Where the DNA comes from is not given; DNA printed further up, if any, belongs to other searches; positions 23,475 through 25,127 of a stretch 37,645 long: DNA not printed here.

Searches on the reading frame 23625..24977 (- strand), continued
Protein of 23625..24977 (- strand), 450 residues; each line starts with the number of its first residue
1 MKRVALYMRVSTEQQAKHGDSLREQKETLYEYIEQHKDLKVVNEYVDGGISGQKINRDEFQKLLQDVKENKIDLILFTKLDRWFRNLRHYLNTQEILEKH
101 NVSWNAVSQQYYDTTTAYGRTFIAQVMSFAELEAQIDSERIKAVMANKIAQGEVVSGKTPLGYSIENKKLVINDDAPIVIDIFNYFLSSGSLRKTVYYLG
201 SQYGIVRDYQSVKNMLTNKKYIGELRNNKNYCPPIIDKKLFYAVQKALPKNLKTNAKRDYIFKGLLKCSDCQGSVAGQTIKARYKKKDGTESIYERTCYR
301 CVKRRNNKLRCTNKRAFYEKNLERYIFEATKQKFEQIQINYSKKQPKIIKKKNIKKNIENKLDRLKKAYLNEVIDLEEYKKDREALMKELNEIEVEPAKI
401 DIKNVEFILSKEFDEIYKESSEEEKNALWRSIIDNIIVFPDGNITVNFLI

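Call 29: find_encoding_contigs(protein=P0121, flank=3000, max_places=4)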
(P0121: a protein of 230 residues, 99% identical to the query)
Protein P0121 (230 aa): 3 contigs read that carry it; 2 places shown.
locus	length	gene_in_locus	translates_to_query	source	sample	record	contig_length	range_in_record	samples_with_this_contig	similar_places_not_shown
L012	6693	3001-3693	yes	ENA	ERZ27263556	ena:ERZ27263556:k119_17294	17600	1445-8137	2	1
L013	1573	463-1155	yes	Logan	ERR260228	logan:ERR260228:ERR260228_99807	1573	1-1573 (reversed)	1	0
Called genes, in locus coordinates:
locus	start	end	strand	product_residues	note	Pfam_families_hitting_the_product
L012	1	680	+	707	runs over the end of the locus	?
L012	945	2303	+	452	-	PF08245:Mur_ligase_M, PF27239:FOL3_C, PF02875:Mur_ligase_C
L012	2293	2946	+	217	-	PF00702:Hydrolase, PF12710:HAD (faint), PF13419:HAD_2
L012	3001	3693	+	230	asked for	PF20582:UPF0758_N, PF04002:RadC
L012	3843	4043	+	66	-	PF00313:CSD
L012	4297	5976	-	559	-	PF00753:Lactamase_B, PF12706:Lactamase_B_2, PF23023:Anti-Pycsar_Apyc1 (faint), PF22505:RNase_J_b_CASP, PF07521:RMMBL, PF17770:RNase_J_C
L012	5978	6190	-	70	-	PF07288:RpoY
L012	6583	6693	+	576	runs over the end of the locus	PF00664:ABC_membrane, PF00005:ABC_tran, PF02463:SMC_N (weak)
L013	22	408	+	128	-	PF00702:Hydrolase, PF13419:HAD_2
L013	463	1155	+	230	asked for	PF20582:UPF0758_N, PF04002:RadC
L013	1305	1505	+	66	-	PF00313:CSD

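Call 63: list_cluster_members(proteins=[P0001, P0126])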
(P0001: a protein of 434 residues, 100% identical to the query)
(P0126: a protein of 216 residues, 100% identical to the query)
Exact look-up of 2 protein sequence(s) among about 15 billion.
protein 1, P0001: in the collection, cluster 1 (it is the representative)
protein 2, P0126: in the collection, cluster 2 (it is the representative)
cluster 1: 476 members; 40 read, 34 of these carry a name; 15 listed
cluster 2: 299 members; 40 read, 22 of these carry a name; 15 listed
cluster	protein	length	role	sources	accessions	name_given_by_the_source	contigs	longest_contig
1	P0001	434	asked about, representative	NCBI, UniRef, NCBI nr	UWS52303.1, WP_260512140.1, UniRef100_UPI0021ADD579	recombinase family protein [Enterococcus faecium] | recombinase family protein n=1 Tax=Enterococcus faecium TaxID=1352 RepID=UPI0021ADD579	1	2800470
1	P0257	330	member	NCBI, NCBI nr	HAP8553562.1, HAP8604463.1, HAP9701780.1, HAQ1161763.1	TPA: recombinase family protein, partial [Enterococcus faecium] | recombinase family protein [Enterococcus faecium]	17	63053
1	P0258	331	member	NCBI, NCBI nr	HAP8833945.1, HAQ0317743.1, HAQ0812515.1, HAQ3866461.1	TPA: recombinase family protein, partial [Enterococcus faecium] | recombinase family protein [Enterococcus faecium]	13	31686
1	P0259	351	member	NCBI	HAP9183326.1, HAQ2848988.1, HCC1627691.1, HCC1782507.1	TPA: recombinase family protein, partial [Enterococcus faecium]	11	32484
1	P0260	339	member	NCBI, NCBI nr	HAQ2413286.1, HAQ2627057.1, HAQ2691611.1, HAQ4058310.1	recombinase family protein, partial [Enterococcus faecium] | recombinase family protein [Enterococcus faecium]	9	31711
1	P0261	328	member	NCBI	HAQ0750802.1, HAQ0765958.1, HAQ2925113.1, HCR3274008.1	recombinase family protein, partial [Enterococcus faecium]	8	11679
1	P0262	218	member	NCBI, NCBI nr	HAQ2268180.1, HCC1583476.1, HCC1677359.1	TPA: recombinase family protein, partial [Enterococcus faecium] | recombinase family protein [Enterococcus faecium]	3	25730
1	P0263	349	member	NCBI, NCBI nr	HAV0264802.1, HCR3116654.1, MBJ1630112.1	TPA: recombinase family protein, partial [Enterococcus faecium] | recombinase family protein [Enterococcus faecium]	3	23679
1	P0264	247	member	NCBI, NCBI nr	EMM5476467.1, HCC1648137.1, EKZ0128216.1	recombinase family protein, partial [Enterococcus faecium] | recombinase family protein [Enterococcus faecium]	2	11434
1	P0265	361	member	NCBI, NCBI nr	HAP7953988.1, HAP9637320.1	TPA: recombinase family protein, partial [Enterococcus faecium] | recombinase family protein [Enterococcus faecium]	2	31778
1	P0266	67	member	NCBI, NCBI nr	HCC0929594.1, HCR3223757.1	TPA: recombinase family protein, partial [Enterococcus faecium] | recombinase family protein [Enterococcus faecium]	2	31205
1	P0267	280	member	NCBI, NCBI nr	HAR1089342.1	TPA: recombinase family protein, partial [Enterococcus faecium] | recombinase family protein [Enterococcus faecium]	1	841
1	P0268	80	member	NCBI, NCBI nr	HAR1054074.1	TPA: recombinase family protein, partial [Enterococcus faecium] | recombinase family protein [Enterococcus faecium]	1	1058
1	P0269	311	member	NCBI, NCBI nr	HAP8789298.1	TPA: recombinase family protein, partial [Enterococcus faecium] | recombinase family protein [Enterococcus faecium]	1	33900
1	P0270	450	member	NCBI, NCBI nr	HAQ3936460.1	TPA: recombinase family protein [Enterococcus faecium] | recombinase family protein [Enterococcus faecium]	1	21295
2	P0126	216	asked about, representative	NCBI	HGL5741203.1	TPA: DNA repair protein RadC, partial [Enterococcus faecium]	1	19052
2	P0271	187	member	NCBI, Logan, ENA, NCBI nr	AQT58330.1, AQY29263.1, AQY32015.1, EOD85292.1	DNA repair protein RadC [Enterococcus faecium] | hypothetical protein BVA20_02936 [Enterococcus faecium]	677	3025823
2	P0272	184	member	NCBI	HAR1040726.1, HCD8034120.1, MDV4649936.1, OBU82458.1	hypothetical protein A8C58_00555, partial [Enterococcus faecium]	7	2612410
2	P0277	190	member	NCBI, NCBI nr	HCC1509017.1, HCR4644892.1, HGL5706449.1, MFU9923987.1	TPA: DNA repair protein RadC, partial [Enterococcus faecium] | DNA repair protein RadC [Enterococcus faecium]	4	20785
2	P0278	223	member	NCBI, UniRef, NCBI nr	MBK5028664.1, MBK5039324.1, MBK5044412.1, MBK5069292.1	RadC family protein [Enterococcus faecium] | RadC family protein n=1 Tax=Enterococcus faecium TaxID=1352 RepID=UPI0019114D4A | DNA repair protein RadC [Enterococcus faecium]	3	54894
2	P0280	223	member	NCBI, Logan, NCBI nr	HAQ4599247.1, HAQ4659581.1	TPA: DNA repair protein RadC [Enterococcus faecium] | DNA repair protein RadC [Enterococcus faecium]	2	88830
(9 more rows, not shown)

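Call 65: find_related_loci(query=window:23628-24977:-, collection=viral_contigs, flank=1500)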
Query window:23628-24977:- (450 aa) in viral_contigs; peptide patterns used: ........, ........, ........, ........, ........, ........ (x = any residue, [..] = any of these).
22 stretches matched a pattern; 10 encode a relative of the query (tblastn E <= 1e-3); 10 distinct loci.
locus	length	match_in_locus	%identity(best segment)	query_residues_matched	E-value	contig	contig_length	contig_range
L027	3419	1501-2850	100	1-450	0e+0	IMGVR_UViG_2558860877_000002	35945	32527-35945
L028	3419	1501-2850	99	1-450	0e+0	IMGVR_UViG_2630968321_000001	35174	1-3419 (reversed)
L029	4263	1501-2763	94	26-450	0e+0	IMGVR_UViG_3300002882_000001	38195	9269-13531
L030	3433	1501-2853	62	1-449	0e+0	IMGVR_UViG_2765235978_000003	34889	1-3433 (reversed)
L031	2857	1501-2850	62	1-449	0e+0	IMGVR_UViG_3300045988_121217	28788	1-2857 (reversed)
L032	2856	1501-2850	62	1-449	0e+0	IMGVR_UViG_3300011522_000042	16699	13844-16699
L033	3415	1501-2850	62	1-449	0e+0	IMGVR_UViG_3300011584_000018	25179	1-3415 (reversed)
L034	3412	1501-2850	62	1-449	0e+0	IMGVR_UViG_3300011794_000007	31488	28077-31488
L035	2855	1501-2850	62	1-449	0e+0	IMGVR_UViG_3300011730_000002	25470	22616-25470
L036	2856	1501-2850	62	1-449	0e+0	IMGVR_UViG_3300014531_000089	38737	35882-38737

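Call 67: find_encoding_contigs(protein=P0271, flank=4000, max_places=3)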
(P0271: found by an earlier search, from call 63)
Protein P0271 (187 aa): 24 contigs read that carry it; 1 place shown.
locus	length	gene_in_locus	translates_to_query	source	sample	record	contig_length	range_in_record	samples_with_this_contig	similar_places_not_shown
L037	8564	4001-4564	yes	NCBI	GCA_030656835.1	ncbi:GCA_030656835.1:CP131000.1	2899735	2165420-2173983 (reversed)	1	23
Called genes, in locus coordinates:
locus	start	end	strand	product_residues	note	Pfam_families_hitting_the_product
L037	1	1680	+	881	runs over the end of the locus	PF00133:tRNA-synt_1, PF01406:tRNA-synt_1e (faint), PF09334:tRNA-synt_1g, PF13603:tRNA-synt_1_2, PF09334:tRNA-synt_1g, PF08264:Anticodon_1, PF10458:Val_tRNA-synt_C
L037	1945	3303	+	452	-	PF08245:Mur_ligase_M, PF27239:FOL3_C, PF02875:Mur_ligase_C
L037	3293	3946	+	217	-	PF00702:Hydrolase, PF12710:HAD (faint), PF13419:HAD_2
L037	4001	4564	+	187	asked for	PF20582:UPF0758_N, PF04002:RadC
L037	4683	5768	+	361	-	PF02899:Phage_int_SAM_1 (weak), PF00589:Phage_integrase, PF22823:MrpR_C_cat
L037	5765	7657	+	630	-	PF00589:Phage_integrase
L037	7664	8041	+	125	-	PF19776:DUF6262, PF28121:VPA1267 (weak)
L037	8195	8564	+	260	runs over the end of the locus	PF01909:NTP_transf_2, PF18765:Polbeta (weak), PF13427:AadA_C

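Call 72: find_encoding_contigs(protein=P0008, flank=1500, max_places=6)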
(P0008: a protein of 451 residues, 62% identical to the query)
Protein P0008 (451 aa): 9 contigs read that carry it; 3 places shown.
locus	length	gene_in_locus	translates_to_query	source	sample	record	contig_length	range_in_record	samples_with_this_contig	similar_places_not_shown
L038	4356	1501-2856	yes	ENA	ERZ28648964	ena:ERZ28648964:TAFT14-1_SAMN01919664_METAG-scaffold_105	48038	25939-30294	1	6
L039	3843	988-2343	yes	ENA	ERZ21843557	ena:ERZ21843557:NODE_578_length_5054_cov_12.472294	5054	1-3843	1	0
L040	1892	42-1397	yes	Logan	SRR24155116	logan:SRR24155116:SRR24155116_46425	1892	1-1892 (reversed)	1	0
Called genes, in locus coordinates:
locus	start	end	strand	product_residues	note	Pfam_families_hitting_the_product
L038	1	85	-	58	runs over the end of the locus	-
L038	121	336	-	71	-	-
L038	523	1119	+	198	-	PF01381:HTH_3, PF12844:HTH_19 (weak), PF13443:HTH_26 (weak), PF13560:HTH_31, PF00717:Peptidase_S24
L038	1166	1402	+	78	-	-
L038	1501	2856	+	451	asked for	PF00239:Resolvase, PF07508:Recombinase, PF13408:Zn_ribbon_recom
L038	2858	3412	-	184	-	PF20582:UPF0758_N, PF04002:RadC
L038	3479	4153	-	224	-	PF00702:Hydrolase, PF13419:HAD_2, PF13242:Hydrolase_like (weak)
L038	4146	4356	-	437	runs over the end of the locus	PF08245:Mur_ligase_M, PF02875:Mur_ligase_C, PF27239:FOL3_C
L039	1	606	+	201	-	?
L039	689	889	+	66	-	-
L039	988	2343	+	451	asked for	PF00239:Resolvase, PF07508:Recombinase, PF13408:Zn_ribbon_recom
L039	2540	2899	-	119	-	PF20582:UPF0758_N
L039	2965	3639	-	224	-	PF00702:Hydrolase, PF13419:HAD_2, PF13242:Hydrolase_like (weak)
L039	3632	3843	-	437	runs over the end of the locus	PF08245:Mur_ligase_M, PF02875:Mur_ligase_C, PF27239:FOL3_C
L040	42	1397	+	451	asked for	PF00239:Resolvase, PF07508:Recombinase, PF13408:Zn_ribbon_recom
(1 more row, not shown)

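Call 73: find_encoding_contigs(protein=P0003, flank=1500, max_places=4)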
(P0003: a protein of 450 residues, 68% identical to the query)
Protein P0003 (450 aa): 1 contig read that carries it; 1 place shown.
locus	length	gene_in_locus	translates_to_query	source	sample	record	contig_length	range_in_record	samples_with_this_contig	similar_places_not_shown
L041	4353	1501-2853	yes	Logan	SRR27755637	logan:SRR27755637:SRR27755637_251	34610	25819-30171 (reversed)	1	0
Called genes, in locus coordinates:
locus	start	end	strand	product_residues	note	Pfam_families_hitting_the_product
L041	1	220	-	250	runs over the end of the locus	PF09669:Phage_pRha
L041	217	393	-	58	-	-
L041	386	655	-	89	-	PF01381:HTH_3 (weak)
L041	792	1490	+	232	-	PF12844:HTH_19 (weak), PF13560:HTH_31, PF01381:HTH_3, PF00717:Peptidase_S24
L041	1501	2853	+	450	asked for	PF00239:Resolvase, PF07508:Recombinase, PF13408:Zn_ribbon_recom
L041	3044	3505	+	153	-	-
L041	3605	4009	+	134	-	-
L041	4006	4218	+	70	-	-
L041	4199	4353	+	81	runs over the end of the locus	-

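Call 76: search_solved_structures(query=window:23628-24977:-, max_evalue=0.001)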
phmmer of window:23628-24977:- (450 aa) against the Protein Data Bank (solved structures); distinct sequences matched with E-value up to 0.001: 9.
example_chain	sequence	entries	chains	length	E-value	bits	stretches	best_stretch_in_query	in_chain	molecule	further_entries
3bvp_A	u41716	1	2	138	3.6e-17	66.1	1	2-136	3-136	TP901-1 Integrase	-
3guv_A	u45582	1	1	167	2.7e-12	50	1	3-135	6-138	Site-specific recombinase, resolvase family protein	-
3g13_A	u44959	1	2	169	1.5e-11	47.5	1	3-156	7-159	Putative conjugative transposon recombinase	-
9dxd_A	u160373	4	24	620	1.5e-09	41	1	12-189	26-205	Resolvase homolog YokA,SPbeta prophage-derived uncharacterized protein YotN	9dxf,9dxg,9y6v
9dxh_A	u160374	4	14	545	1.5e-09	41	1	12-189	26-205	Resolvase homolog YokA | Site-specific recombinase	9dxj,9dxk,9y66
2mhc_A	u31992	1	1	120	2.9e-06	30.1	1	4-108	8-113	TnpX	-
4m6f_A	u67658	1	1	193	0.00021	24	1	47-160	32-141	DNA-invertase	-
3uj3_X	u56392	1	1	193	0.00026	23.7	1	47-158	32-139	DNA-invertase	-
9iu2_A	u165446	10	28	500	0.00081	22.1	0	67-163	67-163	Integrase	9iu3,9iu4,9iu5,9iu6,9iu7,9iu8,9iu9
